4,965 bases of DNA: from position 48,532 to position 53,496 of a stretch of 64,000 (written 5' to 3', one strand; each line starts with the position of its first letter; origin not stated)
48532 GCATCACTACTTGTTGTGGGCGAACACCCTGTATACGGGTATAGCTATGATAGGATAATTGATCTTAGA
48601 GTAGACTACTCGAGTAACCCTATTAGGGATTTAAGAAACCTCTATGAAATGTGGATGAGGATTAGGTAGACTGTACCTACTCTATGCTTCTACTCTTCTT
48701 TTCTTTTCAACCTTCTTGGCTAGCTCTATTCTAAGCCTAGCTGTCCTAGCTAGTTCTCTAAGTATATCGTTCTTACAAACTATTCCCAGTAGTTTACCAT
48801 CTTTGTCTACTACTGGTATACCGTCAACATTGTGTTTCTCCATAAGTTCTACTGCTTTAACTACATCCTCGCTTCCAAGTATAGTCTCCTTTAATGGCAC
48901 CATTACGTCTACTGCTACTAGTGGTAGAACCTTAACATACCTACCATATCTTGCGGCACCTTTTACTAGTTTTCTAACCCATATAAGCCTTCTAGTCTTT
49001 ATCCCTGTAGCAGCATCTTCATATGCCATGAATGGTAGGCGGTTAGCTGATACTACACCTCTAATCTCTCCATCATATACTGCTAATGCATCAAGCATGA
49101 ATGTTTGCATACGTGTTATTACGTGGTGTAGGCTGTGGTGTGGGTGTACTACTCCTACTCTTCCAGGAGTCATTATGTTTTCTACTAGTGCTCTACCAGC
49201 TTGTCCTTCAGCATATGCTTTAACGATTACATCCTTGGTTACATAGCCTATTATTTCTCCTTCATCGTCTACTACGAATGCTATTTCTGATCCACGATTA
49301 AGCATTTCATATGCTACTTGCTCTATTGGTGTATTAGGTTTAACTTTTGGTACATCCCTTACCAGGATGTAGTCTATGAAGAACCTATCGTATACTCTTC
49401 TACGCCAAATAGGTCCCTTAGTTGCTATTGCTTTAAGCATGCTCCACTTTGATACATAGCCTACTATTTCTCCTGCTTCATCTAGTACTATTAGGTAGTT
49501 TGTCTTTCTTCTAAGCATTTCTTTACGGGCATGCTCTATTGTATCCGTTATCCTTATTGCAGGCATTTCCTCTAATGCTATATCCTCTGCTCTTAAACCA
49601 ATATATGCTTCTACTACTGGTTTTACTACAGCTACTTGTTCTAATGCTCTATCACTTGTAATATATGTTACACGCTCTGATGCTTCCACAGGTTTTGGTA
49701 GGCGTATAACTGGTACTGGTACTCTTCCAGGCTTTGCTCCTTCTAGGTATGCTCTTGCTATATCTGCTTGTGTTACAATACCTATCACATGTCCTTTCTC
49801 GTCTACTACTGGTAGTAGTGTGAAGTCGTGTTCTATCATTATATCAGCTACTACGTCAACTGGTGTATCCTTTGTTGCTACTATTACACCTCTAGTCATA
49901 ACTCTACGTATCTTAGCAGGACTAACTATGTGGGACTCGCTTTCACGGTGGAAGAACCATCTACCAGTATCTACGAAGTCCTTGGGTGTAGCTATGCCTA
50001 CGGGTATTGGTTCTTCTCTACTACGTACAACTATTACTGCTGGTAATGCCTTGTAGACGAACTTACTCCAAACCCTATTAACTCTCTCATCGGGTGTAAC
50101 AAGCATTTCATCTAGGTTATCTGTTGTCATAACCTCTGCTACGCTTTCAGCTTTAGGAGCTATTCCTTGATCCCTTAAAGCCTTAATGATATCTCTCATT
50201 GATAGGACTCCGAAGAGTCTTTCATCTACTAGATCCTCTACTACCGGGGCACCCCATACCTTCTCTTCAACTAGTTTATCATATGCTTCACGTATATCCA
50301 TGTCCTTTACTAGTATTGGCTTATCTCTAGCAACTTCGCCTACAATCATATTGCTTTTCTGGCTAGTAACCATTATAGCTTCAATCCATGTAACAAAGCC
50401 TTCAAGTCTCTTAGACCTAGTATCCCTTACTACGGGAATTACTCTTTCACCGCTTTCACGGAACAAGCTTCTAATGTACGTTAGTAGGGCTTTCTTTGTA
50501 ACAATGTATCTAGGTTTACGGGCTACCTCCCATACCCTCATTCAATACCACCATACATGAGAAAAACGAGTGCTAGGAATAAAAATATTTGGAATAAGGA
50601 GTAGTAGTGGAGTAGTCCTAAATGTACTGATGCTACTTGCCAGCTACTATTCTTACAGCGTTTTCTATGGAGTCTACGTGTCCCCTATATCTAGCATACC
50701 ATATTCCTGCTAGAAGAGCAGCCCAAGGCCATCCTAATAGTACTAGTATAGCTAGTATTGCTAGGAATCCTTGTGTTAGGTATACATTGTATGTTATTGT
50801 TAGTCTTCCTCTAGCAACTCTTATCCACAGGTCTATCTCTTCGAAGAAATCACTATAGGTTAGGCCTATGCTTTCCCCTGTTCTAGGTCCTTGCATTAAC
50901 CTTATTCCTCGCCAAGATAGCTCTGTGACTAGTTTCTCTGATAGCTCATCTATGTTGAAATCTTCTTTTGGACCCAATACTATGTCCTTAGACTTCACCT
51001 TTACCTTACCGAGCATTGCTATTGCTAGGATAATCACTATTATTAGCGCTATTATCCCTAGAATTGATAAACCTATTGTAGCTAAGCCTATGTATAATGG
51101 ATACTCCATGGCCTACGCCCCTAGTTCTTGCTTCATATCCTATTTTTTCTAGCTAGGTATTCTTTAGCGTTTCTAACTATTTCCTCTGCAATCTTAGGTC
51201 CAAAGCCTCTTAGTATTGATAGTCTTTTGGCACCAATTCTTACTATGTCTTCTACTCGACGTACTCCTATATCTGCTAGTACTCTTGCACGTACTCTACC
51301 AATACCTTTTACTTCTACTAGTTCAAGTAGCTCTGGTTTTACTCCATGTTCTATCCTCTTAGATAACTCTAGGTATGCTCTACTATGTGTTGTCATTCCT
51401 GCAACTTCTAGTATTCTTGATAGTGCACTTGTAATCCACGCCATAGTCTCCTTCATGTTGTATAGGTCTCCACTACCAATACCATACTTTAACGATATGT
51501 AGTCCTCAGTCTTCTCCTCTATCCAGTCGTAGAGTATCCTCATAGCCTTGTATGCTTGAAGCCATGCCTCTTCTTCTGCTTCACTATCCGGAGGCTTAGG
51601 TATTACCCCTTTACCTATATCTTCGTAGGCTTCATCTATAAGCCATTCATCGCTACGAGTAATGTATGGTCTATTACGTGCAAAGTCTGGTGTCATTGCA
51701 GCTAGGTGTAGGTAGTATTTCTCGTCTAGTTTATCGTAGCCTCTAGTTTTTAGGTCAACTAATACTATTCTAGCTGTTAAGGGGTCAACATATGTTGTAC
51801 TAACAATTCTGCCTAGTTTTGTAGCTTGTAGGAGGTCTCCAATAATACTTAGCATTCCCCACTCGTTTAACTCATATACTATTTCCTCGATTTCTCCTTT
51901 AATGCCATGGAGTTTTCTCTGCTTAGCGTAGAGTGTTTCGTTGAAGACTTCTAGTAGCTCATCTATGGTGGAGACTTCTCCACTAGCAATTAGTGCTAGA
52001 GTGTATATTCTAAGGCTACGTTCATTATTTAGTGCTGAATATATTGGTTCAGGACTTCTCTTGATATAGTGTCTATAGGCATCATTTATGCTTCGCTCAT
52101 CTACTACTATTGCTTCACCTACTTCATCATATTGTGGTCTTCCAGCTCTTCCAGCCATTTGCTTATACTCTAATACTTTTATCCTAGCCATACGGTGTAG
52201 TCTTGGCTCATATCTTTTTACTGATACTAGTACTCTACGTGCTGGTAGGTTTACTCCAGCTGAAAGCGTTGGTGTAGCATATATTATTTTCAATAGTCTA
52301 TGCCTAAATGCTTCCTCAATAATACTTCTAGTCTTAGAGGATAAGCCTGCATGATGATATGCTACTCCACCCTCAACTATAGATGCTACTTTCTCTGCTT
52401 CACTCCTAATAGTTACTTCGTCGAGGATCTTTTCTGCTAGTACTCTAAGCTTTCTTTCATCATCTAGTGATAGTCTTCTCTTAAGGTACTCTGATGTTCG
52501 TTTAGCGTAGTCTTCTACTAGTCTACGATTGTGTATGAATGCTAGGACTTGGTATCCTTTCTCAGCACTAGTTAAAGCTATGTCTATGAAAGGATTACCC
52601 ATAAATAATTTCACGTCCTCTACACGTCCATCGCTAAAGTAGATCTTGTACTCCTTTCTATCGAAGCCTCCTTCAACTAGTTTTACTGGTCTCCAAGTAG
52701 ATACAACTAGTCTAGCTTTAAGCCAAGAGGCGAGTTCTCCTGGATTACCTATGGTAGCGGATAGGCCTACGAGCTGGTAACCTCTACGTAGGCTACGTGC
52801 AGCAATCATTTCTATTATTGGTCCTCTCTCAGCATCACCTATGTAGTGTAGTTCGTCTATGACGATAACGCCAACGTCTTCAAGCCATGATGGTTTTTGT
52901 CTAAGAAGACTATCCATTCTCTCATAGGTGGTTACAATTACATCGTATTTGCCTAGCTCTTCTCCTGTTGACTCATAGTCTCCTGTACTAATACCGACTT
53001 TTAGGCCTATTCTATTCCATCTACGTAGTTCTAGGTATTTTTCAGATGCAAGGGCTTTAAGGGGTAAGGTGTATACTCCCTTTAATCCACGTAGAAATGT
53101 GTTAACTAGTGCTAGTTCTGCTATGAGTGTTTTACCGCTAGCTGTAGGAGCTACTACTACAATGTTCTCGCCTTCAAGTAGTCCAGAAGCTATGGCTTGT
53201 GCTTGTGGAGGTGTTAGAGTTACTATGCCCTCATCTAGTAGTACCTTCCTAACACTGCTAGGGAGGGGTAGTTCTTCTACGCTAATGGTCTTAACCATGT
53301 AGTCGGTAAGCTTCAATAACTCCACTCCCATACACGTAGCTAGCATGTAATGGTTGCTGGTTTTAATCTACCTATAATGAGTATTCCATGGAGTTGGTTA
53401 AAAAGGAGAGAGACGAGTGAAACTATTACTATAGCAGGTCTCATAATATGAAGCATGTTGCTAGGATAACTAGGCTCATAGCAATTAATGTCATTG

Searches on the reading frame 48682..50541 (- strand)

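Call 37: search_protein_families(library=pfam, proteins=[window:48682-50541:-], max_evalue=0.00001)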
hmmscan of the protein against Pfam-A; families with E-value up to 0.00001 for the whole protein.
window:48682-50541:- (619 aa): 1 family
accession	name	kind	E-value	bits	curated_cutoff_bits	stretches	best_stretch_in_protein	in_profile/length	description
PF00571.33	CBS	-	2.4e-60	201.1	24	4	211-266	1-56/57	CBS domain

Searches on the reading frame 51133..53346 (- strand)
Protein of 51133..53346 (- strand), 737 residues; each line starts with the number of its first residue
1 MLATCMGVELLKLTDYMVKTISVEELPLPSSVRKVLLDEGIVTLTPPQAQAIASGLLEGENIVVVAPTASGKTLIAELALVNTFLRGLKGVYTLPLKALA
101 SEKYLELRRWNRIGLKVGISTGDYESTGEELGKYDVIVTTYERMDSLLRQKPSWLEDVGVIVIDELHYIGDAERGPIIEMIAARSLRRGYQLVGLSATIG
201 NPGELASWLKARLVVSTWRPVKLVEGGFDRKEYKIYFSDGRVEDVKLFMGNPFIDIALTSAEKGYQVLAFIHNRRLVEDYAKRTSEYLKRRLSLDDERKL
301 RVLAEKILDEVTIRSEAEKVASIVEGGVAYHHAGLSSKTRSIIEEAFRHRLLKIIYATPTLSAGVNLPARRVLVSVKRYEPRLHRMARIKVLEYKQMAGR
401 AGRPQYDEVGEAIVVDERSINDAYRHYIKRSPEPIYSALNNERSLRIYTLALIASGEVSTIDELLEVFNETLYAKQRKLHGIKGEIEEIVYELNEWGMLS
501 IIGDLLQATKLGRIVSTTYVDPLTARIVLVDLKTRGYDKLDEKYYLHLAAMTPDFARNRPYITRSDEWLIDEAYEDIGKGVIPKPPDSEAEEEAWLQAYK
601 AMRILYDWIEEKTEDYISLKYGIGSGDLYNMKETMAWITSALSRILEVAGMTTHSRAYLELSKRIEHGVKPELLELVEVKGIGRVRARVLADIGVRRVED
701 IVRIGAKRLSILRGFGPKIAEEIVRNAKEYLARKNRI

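Call 37: search_protein_families(library=pfam, proteins=[window:51133-53346:-], max_evalue=0.00001)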
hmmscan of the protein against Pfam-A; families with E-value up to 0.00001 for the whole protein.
window:51133-53346:- (737 aa): 6 families
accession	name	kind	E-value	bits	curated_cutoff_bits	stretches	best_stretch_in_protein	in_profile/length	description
PF00270.35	DEAD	-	2e-32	112.7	26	1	45-200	1-161/167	DEAD/DEAH box helicase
PF21280.2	Helicase_dom4_arc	-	1.3e-29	103.1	27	1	544-668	2-125/125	Archaeal helicase, domain 4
PF14520.12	HHH_5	-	1.6e-08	35.3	27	1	674-728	2-56/57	Helix-hairpin-helix domain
PF00271.37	Helicase_C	-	2.1e-08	34.8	23.5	1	325-404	39-109/110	Helicase conserved C-terminal domain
PF04851.21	ResIII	-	2.7e-08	34.3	22.5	1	43-199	3-162/164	Type III restriction enzyme, res subunit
PF22527.2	DEXQc_Suv3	-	1.7e-07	31.3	27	1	62-175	16-111/154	DEXQ-box helicase domain of Suv3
